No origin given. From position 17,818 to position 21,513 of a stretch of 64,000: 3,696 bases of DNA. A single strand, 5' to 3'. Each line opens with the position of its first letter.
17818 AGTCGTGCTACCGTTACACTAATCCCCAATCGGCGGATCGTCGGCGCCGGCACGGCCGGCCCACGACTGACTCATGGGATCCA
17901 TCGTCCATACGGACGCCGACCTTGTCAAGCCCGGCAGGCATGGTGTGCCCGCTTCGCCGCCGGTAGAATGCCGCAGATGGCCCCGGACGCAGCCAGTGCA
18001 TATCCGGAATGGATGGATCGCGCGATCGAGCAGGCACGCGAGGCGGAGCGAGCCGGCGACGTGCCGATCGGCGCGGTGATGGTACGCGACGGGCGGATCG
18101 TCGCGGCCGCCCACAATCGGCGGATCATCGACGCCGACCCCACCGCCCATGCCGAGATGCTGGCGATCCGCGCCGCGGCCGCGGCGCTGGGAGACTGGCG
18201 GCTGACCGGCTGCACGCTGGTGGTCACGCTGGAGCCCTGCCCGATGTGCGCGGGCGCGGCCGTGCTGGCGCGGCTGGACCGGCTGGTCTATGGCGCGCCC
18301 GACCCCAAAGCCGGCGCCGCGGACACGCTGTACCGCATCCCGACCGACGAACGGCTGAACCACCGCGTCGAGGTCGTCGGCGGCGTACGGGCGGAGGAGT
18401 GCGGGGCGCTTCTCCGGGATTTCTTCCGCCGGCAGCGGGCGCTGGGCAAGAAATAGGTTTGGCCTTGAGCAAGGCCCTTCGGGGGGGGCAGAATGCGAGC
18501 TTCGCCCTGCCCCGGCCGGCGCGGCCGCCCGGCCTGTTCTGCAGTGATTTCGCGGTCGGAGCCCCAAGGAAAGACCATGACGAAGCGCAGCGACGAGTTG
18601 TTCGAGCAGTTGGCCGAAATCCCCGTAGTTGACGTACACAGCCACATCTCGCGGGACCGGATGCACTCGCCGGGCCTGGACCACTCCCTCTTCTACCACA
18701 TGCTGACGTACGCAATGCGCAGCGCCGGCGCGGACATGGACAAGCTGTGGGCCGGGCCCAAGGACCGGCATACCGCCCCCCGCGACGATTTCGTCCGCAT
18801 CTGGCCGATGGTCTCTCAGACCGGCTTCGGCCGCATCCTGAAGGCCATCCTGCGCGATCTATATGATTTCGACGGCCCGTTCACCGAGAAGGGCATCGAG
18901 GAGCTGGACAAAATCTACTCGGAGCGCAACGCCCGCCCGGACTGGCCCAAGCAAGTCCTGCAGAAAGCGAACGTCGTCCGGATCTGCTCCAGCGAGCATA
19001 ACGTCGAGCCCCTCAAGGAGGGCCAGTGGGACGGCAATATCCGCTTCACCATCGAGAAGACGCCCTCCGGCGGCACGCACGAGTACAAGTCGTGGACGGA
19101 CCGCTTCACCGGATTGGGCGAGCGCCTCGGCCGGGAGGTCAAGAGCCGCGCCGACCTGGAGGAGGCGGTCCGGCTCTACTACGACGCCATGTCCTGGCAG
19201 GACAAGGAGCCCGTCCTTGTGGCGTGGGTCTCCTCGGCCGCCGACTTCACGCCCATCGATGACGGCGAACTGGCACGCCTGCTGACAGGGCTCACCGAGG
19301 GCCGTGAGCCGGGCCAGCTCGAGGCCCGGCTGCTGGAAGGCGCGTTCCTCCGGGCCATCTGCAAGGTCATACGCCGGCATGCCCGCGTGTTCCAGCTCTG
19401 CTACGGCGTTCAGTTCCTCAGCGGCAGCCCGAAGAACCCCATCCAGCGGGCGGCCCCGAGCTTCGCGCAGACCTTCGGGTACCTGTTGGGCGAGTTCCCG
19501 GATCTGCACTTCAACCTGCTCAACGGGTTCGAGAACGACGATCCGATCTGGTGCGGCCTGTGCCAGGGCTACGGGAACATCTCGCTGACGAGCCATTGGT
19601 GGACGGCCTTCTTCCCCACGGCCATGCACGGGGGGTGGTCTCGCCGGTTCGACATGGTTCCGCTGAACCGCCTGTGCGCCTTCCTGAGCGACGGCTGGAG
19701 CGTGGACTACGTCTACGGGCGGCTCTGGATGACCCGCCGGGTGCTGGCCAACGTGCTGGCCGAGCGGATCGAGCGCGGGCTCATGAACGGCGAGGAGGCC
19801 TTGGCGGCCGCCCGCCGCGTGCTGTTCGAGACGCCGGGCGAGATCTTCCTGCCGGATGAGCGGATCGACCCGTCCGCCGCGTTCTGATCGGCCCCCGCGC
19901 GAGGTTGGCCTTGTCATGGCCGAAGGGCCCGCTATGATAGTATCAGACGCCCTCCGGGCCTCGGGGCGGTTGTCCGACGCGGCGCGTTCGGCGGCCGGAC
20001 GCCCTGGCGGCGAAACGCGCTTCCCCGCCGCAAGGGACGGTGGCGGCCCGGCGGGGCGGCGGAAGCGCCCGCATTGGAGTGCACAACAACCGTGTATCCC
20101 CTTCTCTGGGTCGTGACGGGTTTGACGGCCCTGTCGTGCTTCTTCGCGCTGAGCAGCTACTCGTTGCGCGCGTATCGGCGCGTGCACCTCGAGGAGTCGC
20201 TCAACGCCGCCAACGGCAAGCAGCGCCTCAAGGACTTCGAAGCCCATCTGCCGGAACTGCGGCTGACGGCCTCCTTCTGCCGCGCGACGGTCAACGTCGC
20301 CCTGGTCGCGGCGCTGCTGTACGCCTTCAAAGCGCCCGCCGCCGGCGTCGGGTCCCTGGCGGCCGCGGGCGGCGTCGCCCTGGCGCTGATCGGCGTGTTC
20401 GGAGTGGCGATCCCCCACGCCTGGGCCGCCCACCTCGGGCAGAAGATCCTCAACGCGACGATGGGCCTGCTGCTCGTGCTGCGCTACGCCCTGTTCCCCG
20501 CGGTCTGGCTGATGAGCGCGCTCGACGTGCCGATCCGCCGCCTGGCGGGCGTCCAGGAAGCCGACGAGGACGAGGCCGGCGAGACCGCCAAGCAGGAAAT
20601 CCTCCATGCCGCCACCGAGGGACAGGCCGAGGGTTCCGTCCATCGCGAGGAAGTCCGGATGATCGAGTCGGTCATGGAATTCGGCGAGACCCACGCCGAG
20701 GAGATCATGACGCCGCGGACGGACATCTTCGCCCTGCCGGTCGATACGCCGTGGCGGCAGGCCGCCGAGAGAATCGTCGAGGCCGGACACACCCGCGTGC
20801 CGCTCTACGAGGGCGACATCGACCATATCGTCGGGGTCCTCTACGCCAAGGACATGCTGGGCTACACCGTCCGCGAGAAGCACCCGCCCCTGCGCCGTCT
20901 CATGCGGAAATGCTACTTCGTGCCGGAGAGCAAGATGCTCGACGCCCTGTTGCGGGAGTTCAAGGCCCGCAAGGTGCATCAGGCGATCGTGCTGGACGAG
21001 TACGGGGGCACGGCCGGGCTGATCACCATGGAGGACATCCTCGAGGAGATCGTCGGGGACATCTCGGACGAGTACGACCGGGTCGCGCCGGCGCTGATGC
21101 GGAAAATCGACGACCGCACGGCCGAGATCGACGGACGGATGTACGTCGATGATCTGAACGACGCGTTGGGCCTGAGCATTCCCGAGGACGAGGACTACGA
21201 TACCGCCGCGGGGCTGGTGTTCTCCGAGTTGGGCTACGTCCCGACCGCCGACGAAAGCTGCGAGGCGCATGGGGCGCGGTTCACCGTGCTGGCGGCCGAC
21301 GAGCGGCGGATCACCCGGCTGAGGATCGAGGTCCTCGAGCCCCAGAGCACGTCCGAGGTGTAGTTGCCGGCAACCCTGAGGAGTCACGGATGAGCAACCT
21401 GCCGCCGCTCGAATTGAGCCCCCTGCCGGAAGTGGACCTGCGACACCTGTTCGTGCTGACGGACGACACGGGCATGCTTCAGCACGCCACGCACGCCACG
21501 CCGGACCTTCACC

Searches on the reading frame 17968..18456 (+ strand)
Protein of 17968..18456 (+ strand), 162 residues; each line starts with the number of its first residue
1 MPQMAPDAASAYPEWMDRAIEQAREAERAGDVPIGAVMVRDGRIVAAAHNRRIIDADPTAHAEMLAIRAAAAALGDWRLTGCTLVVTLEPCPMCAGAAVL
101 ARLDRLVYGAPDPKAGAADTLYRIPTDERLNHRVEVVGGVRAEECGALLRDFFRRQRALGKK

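Call 111: search_protein_families(library=pfam, proteins=[window:17968-18456:+], max_evalue=0.001)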
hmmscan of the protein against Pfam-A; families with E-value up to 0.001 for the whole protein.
window:17968-18456:+ (162 aa): 4 families
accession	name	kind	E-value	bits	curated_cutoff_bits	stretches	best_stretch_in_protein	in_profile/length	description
PF14437.12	MafB19-deam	-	9e-37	126.6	27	1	14-157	5-142/142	MafB19-like deaminase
PF00383.29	dCMP_cyt_deam_1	-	7.9e-28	96.8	25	1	14-109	6-101/102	Cytidine and deoxycytidylate deaminase zinc-binding region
PF14439.12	Bd3614-deam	-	5.2e-07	30.1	38.5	1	35-123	12-103/113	Bd3614-like deaminase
PF14354.12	Lar_restr_allev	-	0.00076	20.1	28.6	0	87-151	2-36/58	Restriction alleviation protein Lar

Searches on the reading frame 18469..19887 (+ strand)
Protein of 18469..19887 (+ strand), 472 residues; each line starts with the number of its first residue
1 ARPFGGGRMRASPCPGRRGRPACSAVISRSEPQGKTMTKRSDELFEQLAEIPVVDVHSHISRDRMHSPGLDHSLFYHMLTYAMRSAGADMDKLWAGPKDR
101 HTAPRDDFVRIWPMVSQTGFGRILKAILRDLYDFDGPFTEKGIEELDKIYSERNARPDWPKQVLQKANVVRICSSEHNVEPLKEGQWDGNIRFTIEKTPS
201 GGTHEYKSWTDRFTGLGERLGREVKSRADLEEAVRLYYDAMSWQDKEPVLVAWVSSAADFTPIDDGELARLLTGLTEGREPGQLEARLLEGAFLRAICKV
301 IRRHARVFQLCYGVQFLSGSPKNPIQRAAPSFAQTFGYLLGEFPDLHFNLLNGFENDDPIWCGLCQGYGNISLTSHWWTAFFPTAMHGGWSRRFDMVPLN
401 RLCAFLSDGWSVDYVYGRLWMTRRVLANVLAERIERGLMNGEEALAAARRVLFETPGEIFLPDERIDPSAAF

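Call 11: search_protein_families(library=pfam, proteins=[window:18469-19887:+], max_evalue=0.01)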
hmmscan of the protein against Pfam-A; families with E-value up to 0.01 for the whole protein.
window:18469-19887:+ (472 aa): 1 family
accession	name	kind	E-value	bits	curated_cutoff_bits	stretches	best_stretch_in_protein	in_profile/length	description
PF02614.20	UxaC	-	0.00016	21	25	0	39-304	14-289/464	Glucuronate isomerase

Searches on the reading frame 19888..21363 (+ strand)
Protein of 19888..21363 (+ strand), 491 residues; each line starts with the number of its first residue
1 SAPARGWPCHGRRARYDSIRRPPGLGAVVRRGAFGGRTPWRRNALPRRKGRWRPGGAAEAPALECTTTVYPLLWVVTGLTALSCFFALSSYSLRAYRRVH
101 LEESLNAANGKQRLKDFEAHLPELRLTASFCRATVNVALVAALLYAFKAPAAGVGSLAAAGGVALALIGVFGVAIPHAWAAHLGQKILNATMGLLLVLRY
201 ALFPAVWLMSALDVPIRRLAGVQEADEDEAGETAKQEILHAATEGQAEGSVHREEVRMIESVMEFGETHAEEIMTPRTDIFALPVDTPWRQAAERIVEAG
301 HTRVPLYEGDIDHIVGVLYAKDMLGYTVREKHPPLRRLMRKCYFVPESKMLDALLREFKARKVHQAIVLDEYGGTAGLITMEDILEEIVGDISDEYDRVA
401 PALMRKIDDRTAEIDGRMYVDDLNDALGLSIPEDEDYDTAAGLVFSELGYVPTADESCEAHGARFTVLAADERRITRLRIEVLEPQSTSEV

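Call 11: search_protein_families(library=pfam, proteins=[window:19888-21363:+], max_evalue=0.01)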
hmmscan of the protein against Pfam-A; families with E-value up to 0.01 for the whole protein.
window:19888-21363:+ (491 aa): 4 families
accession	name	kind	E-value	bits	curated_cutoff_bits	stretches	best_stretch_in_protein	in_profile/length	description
PF03471.22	CorC_HlyC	-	1.2e-21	77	27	1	406-482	2-79/81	Transporter associated domain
PF01595.25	CNNM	-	4.9e-17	62.6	28.4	1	78-255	5-181/181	Cyclin M transmembrane N-terminal domain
PF00571.33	CBS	-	4.7e-16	59.3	24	2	271-326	2-54/57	CBS domain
PF15461.11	BCD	-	0.0051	16.9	28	1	66-179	163-261/267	Beta-carotene 15,15'-dioxygenase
